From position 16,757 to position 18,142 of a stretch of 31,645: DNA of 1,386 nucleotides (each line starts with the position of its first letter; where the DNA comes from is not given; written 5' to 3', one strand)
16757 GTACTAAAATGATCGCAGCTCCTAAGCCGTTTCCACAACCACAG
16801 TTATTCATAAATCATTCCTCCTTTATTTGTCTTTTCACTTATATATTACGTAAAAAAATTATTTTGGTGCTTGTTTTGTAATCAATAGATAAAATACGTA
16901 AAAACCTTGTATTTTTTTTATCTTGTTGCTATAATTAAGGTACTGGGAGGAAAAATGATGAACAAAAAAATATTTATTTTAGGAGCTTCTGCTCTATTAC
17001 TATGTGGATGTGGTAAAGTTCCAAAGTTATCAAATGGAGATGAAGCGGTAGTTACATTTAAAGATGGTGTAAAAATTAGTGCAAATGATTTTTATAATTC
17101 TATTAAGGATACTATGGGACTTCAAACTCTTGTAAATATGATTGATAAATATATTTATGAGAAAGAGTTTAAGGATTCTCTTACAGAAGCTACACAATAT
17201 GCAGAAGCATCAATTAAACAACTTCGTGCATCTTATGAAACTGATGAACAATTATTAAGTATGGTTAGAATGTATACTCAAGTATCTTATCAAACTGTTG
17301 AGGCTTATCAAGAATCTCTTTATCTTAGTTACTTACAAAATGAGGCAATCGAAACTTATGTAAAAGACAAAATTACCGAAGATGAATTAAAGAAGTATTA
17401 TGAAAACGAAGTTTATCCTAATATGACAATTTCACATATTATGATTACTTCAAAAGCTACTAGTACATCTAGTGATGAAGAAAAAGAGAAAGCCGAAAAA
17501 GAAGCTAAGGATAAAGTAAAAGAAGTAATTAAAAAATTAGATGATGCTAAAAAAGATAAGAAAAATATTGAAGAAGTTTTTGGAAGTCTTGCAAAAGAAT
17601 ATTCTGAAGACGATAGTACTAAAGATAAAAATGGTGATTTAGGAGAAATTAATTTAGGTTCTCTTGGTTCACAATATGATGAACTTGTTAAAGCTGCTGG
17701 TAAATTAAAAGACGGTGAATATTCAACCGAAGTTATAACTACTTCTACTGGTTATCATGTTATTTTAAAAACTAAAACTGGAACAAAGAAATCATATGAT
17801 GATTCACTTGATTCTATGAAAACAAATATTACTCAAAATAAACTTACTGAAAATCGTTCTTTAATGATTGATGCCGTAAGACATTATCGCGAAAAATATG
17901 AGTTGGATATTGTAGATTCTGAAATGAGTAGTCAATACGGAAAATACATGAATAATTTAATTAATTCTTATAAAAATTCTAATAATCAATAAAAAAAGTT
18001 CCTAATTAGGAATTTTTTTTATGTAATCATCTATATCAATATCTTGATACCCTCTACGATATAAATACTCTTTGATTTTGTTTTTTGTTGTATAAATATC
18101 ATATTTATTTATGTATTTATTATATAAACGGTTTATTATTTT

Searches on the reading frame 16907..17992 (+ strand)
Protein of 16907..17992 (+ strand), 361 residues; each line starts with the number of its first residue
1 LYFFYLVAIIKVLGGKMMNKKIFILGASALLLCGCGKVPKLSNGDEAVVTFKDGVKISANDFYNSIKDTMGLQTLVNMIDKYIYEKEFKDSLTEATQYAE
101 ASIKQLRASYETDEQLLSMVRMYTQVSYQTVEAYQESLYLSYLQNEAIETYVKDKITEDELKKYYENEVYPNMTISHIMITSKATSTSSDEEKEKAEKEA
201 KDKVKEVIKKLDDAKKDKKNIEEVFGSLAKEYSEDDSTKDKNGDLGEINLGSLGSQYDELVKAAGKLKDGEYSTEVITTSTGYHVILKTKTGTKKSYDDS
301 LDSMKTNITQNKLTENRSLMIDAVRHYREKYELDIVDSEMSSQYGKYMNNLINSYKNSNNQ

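Call 43: search_protein_families(library=pfam, proteins=[window:16907-17992:+], max_evalue=0.001)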
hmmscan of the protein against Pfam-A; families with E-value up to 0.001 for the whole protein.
window:16907-17992:+ (361 aa): 2 families
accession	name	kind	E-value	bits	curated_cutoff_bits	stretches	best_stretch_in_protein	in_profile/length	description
PF13616.12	Rotamase_3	-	2.9e-13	50.8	22.5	1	161-286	3-110/116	PPIC-type PPIASE domain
PF00639.27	Rotamase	-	3.3e-13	50.8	21.7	1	177-288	1-95/97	PPIC-type PPIASE domain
